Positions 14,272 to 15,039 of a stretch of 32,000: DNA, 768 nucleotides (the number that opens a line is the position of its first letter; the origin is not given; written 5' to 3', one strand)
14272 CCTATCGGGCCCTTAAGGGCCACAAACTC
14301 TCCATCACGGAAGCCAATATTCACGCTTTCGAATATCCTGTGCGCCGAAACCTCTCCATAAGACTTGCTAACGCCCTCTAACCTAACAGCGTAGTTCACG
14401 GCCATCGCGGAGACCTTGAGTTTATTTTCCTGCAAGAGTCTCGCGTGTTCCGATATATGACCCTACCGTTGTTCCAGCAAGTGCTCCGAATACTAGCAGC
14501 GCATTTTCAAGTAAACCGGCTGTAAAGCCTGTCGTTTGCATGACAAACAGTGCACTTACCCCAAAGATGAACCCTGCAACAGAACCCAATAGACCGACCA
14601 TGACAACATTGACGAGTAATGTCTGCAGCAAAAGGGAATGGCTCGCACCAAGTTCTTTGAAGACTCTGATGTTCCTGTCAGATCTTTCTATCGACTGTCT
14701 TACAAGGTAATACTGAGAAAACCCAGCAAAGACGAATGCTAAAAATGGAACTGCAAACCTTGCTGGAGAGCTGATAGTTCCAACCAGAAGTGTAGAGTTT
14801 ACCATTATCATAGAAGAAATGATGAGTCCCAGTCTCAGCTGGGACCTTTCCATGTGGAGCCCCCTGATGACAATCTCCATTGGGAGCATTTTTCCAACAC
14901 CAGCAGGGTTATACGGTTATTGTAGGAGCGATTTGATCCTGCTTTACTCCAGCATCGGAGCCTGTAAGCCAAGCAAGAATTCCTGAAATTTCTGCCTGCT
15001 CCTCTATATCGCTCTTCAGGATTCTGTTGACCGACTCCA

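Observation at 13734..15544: CdvA-like division protein apparently co-transcribed with an FtsEX-like ABC module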

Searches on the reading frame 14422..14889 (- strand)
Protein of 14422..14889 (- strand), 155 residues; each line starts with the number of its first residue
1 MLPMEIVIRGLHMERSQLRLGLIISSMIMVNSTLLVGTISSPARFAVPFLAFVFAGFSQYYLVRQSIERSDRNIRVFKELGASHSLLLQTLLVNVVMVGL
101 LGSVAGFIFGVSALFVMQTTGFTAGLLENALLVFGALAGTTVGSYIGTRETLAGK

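Call 3: search_protein_families(library=pfam, proteins=[window:14422-14889:-], max_evalue=0.1)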
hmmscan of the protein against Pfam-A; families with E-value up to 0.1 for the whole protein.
window:14422-14889:- (155 aa): 1 family
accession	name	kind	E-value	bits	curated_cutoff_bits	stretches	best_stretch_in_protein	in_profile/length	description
PF02687.27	FtsX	-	1.4e-05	25.6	25.5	1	46-127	2-87/120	FtsX-like permease C-terminal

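Call 4: search_protein_families(library=ncbifam, proteins=[window:14422-14889:-], max_evalue=0.1)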
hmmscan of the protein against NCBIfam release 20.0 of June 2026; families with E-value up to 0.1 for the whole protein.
window:14422-14889:- (155 aa): 5 families
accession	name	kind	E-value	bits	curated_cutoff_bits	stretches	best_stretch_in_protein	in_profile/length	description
NF041854.1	ABC_perm_YbbP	equivalog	0.00034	18.6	999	1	67-149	710-797/806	putative ABC transporter permease subunit YbbP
TIGR03434.1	ADOP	subfamily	0.0018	16.5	622.3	1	71-120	301-350/803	ADOP family duplicated permease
NF008357.0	PRK11146.1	exception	0.0072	15.2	439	1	70-112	298-340/414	lipoprotein-releasing ABC transporter permease subunit LolE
TIGR02213.1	lolE_release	exception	0.019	13.8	540.35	1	70-122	295-345/411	lipoprotein-releasing ABC transporter permease subunit LolE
NF007826.0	PRK10535.1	equivalog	0.021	13.1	966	1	51-131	532-614/648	macrolide ABC transporter ATP-binding protein/permease MacB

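Call 8: find_homologous_proteins(query=window:14422-14889:-, max_evalue=0.001)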
Query window:14422-14889:- (155 aa): 9 proteins with E <= 0.001 among 149 candidates.
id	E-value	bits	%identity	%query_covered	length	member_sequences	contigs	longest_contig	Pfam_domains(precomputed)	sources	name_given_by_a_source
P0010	1.5e-81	289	91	100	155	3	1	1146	PF02687.28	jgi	jgi:predicted lysophospholipase L1 biosynthesis ABC-type transport system permease subunit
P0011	3.8e-77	275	89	100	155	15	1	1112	PF02687.28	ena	-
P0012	1.7e-66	241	83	92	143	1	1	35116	PF02687.28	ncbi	-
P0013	7.4e-66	239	83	92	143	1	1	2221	PF02687.28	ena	-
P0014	6.0e-65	236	74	100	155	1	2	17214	PF02687.28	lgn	-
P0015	1.1e-62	228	80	92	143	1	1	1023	-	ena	-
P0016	4.8e-52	194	62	100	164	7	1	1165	-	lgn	-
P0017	1.1e-51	193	74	82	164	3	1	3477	-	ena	-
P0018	7.4e-49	183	62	100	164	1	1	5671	PF02687.28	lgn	-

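Call 27: search_solved_structures(query=A2, max_evalue=10, show_alignments=2)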
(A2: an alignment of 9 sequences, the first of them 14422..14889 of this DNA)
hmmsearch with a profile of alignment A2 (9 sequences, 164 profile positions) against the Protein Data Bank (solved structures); distinct sequences matched with E-value up to 10: 12.
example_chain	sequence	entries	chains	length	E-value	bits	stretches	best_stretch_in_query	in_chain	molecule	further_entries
9w2w_A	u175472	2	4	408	0.00089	22.3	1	66-127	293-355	LolF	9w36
9w35_A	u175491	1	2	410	0.0009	22.3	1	66-127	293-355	LolF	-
9w37_A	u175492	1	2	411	0.0009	22.3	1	66-127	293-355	LolF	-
7mdx_B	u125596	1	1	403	0.003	20.6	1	69-121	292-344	Lipoprotein-releasing system transmembrane protein LolE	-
7arh_E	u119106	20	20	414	0.0031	20.5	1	69-121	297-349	Lipoprotein-releasing system transmembrane protein LolE | Lipoprotein transporter subunit LolE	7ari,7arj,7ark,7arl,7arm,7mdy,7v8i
9rli_E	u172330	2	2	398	0.0064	19.5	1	69-121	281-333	Lipoprotein-releasing system transmembrane protein LolE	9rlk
7w78_B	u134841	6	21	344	0.13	15.2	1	49-135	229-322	Putative ABC transport system integral membrane protein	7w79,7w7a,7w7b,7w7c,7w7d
7rtw_A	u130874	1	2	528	0.77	12.7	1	77-121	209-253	Protein tweety homolog 3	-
8tzj_C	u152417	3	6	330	2.3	11.2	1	51-116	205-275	Cell division protein FtsX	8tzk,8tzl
7p5c_A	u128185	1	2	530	3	10.8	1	77-121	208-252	Protein tweety homolog 3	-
9qnr_A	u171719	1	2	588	3.8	10.5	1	77-121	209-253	Protein tweety homolog 3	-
9o9x_C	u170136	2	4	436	7.2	9.6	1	45-145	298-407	ABC transporter permease YtrF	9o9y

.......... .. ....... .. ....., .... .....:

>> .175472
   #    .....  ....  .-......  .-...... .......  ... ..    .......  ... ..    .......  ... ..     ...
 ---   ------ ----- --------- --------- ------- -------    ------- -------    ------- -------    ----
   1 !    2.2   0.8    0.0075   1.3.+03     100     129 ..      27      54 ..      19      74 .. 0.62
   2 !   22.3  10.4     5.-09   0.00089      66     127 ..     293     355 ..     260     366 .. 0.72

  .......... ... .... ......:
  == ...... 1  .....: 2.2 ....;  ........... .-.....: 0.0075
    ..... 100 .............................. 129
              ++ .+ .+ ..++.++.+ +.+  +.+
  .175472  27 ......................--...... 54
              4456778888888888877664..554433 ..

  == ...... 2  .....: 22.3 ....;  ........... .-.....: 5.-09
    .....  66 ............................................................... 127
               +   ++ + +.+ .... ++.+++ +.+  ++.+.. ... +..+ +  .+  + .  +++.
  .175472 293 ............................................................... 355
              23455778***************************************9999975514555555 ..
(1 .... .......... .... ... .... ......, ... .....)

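Call 38: predict_structure(alignment_id=A4)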
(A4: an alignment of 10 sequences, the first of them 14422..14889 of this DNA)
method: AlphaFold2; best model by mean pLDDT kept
length: 155 residues; sequences in the alignment: 10
mean_pLDDT: 56.7   pTM: 0.26
mean pLDDT of the five models: 56.7, 56.3, 51.0, 49.1, 45.8
residues with pLDDT >= 90: 0; 70-90: 15; 50-70: 91; < 50: 49
segments of 3 or more residues with pLDDT < 50: 7-15, 40-44, 61-74, 76-78, 80-82
pLDDT, mean of each block of 10 residues (from residue 1): 47 49 54 51 49 52 47 48 56 64 64 60 64 71 72 63
secondary structure, 60 per line:
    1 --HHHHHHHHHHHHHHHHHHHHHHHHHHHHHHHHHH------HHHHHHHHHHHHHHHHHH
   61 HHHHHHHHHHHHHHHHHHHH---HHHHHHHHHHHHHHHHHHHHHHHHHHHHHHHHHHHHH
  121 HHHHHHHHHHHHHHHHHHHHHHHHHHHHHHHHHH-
elements in order: H3-36 H43-80 H84-154

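Call 41: search_protein_families(library=pfam, alignment_id=A2, max_evalue=0.01)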
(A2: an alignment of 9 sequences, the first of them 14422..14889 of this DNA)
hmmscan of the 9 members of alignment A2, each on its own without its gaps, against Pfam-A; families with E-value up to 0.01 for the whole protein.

A. member 1, window:14422-14889:- (155 aa): 1 family
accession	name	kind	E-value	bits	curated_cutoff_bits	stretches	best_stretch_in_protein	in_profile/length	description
PF02687.27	FtsX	-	1.4e-05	25.6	25.5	1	46-127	2-87/120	FtsX-like permease C-terminal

B. families by the number of members that match (of 9 scanned): 1 family
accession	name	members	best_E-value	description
PF02687.27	FtsX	9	1.4e-06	FtsX-like permease C-terminal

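Call 62: search_protein_representatives(alignment_id=A4)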
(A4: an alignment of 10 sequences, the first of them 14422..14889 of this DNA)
Query: 10 sequences, 155 profile positions. Proteins with E-value up to 0.001 (for the whole library): 24; up to 1e-10: 3; up to 1e-30: 1. The best 24 are listed.
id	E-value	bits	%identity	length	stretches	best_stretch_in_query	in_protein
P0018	2.4e-74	264.6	-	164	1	1-155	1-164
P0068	2.9e-25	105.2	-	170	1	1-152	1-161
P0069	8.3e-11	58.2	-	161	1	4-152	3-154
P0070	1.4e-09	54.3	-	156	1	1-150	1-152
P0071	4.4e-08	49.4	-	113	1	6-110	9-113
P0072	9.8e-08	48.3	-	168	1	9-149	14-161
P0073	1.2e-07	48.0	-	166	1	6-149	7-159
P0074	1.3e-07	47.9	-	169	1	6-150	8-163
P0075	1.4e-07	47.8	-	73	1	4-53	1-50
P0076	3.7e-07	46.4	-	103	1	4-88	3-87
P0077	6.7e-07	45.6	-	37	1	120-155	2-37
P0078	9.6e-07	45.1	-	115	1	13-87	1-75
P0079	1.2e-05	41.5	-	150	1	7-151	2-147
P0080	1.4e-05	41.3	-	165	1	7-151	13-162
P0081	5.2e-05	39.4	-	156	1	5-150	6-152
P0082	7.7e-05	38.9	-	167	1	5-151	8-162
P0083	1.0e-04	38.5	-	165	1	13-139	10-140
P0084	1.4e-04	38.1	-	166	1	2-130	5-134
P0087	3.1e-04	36.9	-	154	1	4-151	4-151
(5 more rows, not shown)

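Call 65: find_encoding_contigs(protein=P0079, flank=5000, max_places=3)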
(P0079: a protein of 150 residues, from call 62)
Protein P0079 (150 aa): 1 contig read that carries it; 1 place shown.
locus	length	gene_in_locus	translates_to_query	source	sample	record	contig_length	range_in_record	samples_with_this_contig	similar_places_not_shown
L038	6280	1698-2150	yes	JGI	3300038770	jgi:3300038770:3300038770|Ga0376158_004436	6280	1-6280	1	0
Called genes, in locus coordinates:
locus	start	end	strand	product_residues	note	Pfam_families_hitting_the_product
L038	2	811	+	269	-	?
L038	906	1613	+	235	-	PF18822:CdvA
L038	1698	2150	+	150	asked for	PF02687:FtsX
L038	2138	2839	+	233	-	PF00005:ABC_tran, PF02463:SMC_N (faint), PF13304:AAA_21 (weak)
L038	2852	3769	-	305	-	-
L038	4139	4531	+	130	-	-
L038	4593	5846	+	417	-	PF07690:MFS_1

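Call 67: find_encoding_contigs(protein=P0074, flank=4000, max_places=2)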
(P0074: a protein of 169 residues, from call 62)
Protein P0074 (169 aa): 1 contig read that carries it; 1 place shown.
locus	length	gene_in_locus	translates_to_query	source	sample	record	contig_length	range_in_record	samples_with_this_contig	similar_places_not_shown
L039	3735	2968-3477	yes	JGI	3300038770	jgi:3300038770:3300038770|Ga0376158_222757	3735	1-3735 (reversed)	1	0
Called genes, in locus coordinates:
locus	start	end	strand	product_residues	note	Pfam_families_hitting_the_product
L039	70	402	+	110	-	PF14947:HTH_45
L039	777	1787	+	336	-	-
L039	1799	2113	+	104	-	PF14947:HTH_45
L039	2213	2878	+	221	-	PF05239:PRC (faint), PF18822:CdvA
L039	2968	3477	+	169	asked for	-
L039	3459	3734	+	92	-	?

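Call 68: find_encoding_contigs(protein=P0083, flank=4000, max_places=2)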
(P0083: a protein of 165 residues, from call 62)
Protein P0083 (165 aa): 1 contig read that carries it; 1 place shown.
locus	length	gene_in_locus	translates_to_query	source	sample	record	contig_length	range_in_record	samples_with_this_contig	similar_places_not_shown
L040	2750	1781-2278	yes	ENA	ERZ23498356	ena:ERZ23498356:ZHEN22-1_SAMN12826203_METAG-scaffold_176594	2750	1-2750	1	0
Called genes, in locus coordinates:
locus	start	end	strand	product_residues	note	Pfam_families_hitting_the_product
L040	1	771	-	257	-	?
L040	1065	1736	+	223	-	PF18822:CdvA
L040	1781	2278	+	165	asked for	PF02687:FtsX (weak)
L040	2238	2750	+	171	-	?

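Call 69: find_encoding_contigs(protein=P0084, flank=4000, max_places=2)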
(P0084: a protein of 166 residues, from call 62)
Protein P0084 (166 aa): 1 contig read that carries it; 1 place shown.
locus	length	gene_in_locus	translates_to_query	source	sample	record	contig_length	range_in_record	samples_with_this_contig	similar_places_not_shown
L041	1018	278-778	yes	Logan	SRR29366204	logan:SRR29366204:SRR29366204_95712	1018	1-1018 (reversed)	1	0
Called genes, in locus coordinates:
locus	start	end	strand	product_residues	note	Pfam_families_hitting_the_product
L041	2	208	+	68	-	?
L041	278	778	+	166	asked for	PF02687:FtsX (weak)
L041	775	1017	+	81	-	?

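Call 70: find_encoding_contigs(protein=P0070, flank=4000, max_places=2)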
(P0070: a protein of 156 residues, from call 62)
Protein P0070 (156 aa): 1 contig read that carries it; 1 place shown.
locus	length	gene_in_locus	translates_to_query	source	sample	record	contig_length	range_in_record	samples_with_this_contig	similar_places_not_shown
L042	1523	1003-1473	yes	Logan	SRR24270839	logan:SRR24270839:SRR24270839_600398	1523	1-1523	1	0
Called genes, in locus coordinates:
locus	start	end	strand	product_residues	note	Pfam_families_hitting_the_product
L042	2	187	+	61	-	?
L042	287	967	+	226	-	PF18822:CdvA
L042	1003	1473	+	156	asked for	-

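Call 71: find_encoding_contigs(protein=P0082, flank=4000, max_places=2)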
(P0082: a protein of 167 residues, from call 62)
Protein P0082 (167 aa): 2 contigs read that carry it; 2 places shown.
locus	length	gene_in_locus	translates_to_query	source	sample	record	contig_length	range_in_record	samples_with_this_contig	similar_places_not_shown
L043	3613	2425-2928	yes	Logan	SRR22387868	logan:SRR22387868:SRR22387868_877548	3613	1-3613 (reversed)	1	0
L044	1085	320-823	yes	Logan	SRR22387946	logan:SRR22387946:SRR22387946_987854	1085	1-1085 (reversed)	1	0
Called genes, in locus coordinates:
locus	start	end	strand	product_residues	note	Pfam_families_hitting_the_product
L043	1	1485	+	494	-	?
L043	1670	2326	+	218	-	PF18822:CdvA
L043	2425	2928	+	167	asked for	-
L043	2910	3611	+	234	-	?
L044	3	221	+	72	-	?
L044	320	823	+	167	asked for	-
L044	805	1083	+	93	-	?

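Call 73: list_cluster_members(proteins=[L038:906-1610:+, L039:2213-2875:+, L040:1065-1733:+, L042:287-964:+, L043:1670-2323:+, L006:6001-7143:+, L001:3361-4230:+, L009:812-1492:+, L043:2910-3611:+, L038:2138-2836:+])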
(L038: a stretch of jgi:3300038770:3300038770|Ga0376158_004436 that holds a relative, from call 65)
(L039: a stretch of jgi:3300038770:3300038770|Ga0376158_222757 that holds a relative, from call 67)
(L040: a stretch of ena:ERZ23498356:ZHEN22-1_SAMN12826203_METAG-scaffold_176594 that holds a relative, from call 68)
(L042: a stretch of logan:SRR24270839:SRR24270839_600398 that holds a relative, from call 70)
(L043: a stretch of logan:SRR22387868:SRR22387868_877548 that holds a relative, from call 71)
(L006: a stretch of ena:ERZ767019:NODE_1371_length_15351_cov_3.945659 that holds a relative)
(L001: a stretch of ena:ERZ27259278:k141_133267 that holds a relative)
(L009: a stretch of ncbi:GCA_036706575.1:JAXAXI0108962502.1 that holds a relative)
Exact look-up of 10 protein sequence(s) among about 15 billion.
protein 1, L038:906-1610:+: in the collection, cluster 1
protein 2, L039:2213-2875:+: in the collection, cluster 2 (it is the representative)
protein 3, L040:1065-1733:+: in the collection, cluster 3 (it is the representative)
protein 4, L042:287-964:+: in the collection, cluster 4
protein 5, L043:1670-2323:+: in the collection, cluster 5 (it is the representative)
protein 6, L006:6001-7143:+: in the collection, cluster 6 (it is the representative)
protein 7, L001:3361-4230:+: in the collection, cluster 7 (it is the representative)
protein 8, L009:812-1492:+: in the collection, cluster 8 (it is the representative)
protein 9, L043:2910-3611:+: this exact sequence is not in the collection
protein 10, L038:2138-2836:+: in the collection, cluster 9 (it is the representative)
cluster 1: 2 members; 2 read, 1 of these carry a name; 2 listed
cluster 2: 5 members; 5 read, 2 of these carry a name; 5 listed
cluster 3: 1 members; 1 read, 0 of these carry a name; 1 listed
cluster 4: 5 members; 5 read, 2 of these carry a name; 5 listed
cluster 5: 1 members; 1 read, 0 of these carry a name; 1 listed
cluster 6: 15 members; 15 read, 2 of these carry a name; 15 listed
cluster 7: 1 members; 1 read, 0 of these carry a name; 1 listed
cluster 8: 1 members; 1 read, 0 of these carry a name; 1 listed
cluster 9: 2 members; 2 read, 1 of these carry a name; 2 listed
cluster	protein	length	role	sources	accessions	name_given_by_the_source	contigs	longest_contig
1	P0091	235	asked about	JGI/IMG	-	uncharacterized protein YheU (UPF0270 family)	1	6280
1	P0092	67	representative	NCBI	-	-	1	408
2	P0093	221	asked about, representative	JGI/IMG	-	hypothetical protein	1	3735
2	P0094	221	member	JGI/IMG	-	hypothetical protein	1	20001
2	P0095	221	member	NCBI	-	-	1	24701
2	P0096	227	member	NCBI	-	-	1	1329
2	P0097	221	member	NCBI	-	-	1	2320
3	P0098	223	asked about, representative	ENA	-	-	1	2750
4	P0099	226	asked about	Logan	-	-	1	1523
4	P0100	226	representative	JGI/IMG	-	hypothetical protein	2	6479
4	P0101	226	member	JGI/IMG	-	hypothetical protein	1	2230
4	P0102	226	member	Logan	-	-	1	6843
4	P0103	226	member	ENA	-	-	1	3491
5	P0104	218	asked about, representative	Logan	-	-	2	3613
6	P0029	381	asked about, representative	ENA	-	-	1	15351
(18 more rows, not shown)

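Call 76: search_solved_structures(query=A6, max_evalue=1, show_alignments=1)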
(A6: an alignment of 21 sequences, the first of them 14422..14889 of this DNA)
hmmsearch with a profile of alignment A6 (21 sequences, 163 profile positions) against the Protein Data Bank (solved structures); distinct sequences matched with E-value up to 1: 15.
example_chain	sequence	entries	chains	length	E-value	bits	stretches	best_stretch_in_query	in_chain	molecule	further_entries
9w2w_A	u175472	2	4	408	2.9e-07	33.6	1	43-122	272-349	LolF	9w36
9w35_A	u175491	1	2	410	2.9e-07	33.6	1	43-122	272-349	LolF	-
9w37_A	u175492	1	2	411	2.9e-07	33.5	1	43-122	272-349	LolF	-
7mdx_B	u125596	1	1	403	2.6e-06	30.4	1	47-136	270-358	Lipoprotein-releasing system transmembrane protein LolE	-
7arh_E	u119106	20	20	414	2.8e-06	30.4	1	47-136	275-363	Lipoprotein-releasing system transmembrane protein LolE | Lipoprotein transporter subunit LolE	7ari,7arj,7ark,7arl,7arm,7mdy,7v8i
9rli_E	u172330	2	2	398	8e-06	28.9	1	47-136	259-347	Lipoprotein-releasing system transmembrane protein LolE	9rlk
5gko_A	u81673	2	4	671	5.8e-05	26.1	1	46-156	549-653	Macrolide export ATP-binding/permease protein MacB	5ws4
5lil_A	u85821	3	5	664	0.0002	24.3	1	41-151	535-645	Macrolide export ATP-binding/permease protein MacB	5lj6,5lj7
7w78_B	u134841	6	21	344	0.00047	23.1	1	48-151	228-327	Putative ABC transport system integral membrane protein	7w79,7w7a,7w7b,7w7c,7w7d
5nik_J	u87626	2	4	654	0.0018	21.2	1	45-151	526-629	Macrolide export ATP-binding/permease protein MacB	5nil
7arh_C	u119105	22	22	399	0.003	20.5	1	60-162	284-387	Lipoprotein-releasing ABC transporter permease subunit LolC | Lipo-releasing system transmembrane protein lolC | Lipoprotein-releasing system transmembrane prot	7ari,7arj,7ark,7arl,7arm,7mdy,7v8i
7mdx_A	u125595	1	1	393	0.003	20.5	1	66-162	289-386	Lipoprotein-releasing system transmembrane protein LolC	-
9ge6_A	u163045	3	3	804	0.0037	20.2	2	46-122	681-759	Uncharacterized ABC transporter permease YbbP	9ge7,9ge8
9o9x_C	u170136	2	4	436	0.018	18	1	42-134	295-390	ABC transporter permease YtrF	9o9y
8tzj_C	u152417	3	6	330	0.39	13.6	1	47-133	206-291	Cell division protein FtsX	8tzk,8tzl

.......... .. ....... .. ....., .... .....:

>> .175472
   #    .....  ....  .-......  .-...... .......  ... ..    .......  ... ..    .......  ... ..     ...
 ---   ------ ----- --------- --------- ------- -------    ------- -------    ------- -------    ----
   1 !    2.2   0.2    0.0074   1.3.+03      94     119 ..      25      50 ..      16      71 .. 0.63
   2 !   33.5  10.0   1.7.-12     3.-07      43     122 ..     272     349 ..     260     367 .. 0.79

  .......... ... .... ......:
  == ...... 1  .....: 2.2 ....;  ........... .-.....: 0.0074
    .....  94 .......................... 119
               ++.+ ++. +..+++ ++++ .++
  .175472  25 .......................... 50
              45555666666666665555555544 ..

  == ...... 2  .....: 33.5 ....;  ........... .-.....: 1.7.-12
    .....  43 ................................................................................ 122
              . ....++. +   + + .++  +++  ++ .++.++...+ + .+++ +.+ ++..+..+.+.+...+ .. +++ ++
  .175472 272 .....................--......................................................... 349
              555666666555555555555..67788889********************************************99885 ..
